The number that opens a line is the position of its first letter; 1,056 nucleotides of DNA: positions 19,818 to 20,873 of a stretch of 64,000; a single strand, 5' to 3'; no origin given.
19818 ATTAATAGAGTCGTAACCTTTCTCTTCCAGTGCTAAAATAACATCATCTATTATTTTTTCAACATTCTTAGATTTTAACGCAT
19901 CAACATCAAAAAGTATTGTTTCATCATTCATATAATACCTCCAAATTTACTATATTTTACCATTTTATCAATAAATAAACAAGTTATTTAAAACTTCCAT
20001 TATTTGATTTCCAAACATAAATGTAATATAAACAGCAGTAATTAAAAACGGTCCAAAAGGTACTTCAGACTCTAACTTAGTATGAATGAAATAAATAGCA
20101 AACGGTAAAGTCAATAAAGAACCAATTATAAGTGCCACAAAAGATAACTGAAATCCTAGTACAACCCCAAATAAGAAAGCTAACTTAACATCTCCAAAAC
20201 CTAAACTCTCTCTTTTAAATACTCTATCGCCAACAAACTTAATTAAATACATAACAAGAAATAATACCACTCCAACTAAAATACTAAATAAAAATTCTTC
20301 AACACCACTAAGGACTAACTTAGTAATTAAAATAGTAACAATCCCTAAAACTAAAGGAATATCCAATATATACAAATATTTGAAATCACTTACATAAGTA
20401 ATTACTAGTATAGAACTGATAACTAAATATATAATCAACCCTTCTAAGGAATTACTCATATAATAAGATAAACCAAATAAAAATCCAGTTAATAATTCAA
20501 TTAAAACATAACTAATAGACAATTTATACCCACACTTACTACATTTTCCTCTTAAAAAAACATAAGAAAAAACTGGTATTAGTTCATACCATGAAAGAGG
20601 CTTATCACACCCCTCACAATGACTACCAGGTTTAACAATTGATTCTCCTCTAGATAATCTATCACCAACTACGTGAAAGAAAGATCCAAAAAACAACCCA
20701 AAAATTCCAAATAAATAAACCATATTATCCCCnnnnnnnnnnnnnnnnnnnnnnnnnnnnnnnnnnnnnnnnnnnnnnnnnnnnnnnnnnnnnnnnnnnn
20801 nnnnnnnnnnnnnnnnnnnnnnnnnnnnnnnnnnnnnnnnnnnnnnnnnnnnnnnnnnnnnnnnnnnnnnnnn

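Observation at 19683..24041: Paralog 3, pilC and pilD form a tight co-directional array inserted into the conserved trmK / yrzL-ruvX-yrzB-mltG backbone, but no pilus ATPase is present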

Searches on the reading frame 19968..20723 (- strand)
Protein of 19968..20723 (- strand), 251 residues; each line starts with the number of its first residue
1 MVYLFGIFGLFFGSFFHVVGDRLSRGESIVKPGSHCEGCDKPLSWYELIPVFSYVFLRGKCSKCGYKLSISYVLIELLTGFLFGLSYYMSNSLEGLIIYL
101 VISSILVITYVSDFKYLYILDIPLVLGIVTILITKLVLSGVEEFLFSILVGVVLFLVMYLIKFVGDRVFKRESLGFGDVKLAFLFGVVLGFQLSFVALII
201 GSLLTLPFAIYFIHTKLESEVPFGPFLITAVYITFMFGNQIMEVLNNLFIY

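Call 4: search_protein_families(library=pfam, proteins=[window:19968-20723:-], max_evalue=0.01)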
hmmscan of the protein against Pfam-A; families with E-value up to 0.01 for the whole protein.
window:19968-20723:- (251 aa): 2 families
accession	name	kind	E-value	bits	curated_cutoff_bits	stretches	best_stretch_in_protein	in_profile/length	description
PF06750.18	A24_N_bact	-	5.1e-31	107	23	1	7-88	1-82/84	Bacterial Peptidase A24 N-terminal domain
PF01478.23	Peptidase_A24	-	4.7e-11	43.5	26.5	1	100-210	1-104/104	Type IV leader peptidase family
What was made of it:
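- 19968..20723 (-): pilD: bifunctional-type prepilin peptidase. It has an N-terminal CxxC...CxxC domain (C36, C39, C61, C64), Asp113 as the candidate first catalytic Asp (Asp121 lies nearby), and GFGDVKL at 175. PF06750 (5e-31) and PF01478 (5e-11) (call 4).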

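Call 44: search_protein_families(library=ncbifam, proteins=[window:19968-20723:-], max_evalue=0.01)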
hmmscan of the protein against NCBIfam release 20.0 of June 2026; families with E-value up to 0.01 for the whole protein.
window:19968-20723:- (251 aa): 1 family
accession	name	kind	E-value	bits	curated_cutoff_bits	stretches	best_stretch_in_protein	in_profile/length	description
TIGR04104.1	cxxc_20_cxxc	subfamily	0.0027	18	45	1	35-112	2-82/93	TIGR04104 family putative zinc finger protein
